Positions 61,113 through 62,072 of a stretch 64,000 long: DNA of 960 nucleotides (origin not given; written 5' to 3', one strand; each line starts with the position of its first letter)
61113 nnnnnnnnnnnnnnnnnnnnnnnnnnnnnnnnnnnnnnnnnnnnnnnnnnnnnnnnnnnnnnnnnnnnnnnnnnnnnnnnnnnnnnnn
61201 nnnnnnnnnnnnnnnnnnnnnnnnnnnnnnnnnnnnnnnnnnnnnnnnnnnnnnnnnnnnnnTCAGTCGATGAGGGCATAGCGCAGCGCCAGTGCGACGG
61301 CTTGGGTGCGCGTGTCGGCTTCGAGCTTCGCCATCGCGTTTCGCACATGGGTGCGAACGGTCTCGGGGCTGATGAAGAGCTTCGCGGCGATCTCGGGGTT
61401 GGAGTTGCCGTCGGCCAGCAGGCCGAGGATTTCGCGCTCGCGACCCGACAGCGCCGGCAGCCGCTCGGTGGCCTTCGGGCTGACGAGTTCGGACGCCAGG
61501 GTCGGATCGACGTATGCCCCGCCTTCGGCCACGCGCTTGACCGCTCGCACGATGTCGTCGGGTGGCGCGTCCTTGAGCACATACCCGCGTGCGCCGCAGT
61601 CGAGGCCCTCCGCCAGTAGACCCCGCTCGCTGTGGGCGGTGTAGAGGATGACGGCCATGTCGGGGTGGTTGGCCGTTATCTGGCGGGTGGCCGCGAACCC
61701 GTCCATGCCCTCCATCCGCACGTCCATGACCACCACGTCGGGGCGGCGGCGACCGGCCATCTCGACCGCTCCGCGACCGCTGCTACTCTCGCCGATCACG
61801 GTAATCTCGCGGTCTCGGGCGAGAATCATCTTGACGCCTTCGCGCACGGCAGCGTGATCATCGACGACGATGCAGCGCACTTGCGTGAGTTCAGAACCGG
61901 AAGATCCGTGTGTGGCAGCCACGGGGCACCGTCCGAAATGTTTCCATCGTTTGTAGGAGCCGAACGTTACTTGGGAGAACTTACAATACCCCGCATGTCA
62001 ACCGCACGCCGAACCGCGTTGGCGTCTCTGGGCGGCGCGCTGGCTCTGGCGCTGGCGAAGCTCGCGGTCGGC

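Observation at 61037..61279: Untracked 80-aa ORF encoding a stand-alone HisKA_3 DHp domain with no kinase catalytic domain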

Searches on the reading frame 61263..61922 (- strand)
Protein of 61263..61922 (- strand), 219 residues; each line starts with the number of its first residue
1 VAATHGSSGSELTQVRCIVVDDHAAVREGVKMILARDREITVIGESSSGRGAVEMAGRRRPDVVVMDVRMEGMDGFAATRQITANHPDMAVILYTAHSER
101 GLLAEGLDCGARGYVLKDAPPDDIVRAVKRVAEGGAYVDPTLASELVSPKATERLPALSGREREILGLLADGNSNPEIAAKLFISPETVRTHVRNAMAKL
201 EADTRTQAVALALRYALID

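Call 3: search_protein_families(library=pfam, proteins=[window:61263-61922:-], max_evalue=1)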
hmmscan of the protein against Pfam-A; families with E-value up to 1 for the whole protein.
window:61263-61922:- (219 aa): 13 families
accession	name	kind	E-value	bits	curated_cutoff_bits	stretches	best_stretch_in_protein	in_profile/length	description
PF00072.30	Response_reg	-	5.7e-27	94.5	30.2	1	18-129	2-111/111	Response regulator receiver domain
PF00196.25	GerE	-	8.1e-20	70.6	23.5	1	157-212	2-57/57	Bacterial regulatory proteins, luxR family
PF08281.18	Sigma70_r4_2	-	3.3e-06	27.1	25.7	1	153-200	6-54/54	Sigma-70, region 4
PF04545.22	Sigma70_r4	-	0.0002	21.3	24.1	1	155-200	2-48/50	Sigma-70, region 4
PF13384.12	HTH_23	-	0.00033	20.8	24.6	1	164-193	9-38/50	Homeodomain-like domain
PF13412.12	HTH_24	-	0.00037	20.5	21.9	1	161-195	4-40/48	Winged helix-turn-helix DNA-binding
PF13936.12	HTH_38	-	0.00073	19.7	27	1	158-194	5-42/44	Helix-turn-helix domain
PF13556.12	HTH_30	-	0.0028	17.9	27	1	169-217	9-57/59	PucR C-terminal helix-turn-helix domain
PF13518.12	HTH_28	-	0.0041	17.6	25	1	164-194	4-34/52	Helix-turn-helix domain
PF13551.12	HTH_29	-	0.031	14.8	28.1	1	164-193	3-33/64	Winged helix-turn helix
PF04967.18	HTH_10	-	0.045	14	23.1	1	177-200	28-51/53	HTH DNA binding domain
PF18321.7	3HCDH_RFF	-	0.23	12.3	23.6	1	47-69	4-26/69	3-hydroxybutyryl-CoA dehydrogenase reduced Rossmann-fold domain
PF00905.27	Transpeptidase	-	0.31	10.6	22.1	1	124-207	167-225/299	Penicillin binding protein transpeptidase domain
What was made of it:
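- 61263..61922 (-): NarL/LuxR-type response regulator (REC + GerE), 219 aa. Pfam Response_reg 94.5 bits and GerE 70.6 bits (call 3).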

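Call 4: search_protein_families(library=ncbifam, proteins=[window:61263-61922:-], max_evalue=1)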
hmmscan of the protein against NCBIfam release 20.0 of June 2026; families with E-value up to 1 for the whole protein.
window:61263-61922:- (219 aa): 120 families (the best 25 are shown)
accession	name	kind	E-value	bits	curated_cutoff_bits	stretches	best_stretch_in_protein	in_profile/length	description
NF047785.1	respo_reg_MadR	equivalog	1.9e-50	171.1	300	1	15-218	1-209/209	MadR family response regulator transcription factor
NF052445.1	RespRegMctR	equivalog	3.5e-44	150.7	300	1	15-214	2-201/205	two-component system response regulator MctR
NF011896.0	PRK15369.1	equivalog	4.8e-43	147.2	242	1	14-217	3-209/211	two component system response regulator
NF007018.1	PRK09483.1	equivalog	2.3e-40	138.6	280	1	17-219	4-210/217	UvrY/SirA/GacA family response regulator transcription factor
NF007935.0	PRK10651.1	equivalog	2.2e-38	131.6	250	1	14-209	6-207/216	two-component system response regulator NarL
NF007708.0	PRK10403.1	equivalog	2.4e-33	115.4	343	1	11-213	3-209/215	nitrate/nitrite response regulator protein NarP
NF007685.0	PRK10360.1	equivalog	1e-29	103.8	258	1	17-203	4-183/196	response regulator transcription factor UhpA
NF006900.1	PRK09390.1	equivalog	1.6e-26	93.1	255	1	16-214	6-199/203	response regulator FixJ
NF007403.0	PRK09935.1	equivalog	2.5e-25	89.3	271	1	17-217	6-209/210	fimbria biosynthesis transcriptional regulator FimZ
NF007419.0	PRK09958.1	equivalog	2.3e-24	86.1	251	1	17-212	3-198/204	acid-sensing system DNA-binding response regulator EvgA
NF001965.0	PRK00742.1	subfamily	3e-21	76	293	1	14-119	3-109/357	chemotaxis-specific protein-glutamate methyltransferase CheB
NF041830.1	RR_TF_ErdR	exception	3.4e-19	69.4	390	1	18-211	5-204/213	response regulator transcription factor ErdR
NF041367.1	CheY_Halo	equivalog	1.1e-18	67.6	200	1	18-131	2-113/114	chemotaxis protein CheY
NF009206.0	PRK12555.1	subfamily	2.9e-17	62.7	342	1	16-112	2-99/340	chemotaxis-specific protein-glutamate methyltransferase CheB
NF008098.0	PRK10840.1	equivalog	3.5e-17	62.6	235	1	14-204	3-197/216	response regulator transcription factor RcsB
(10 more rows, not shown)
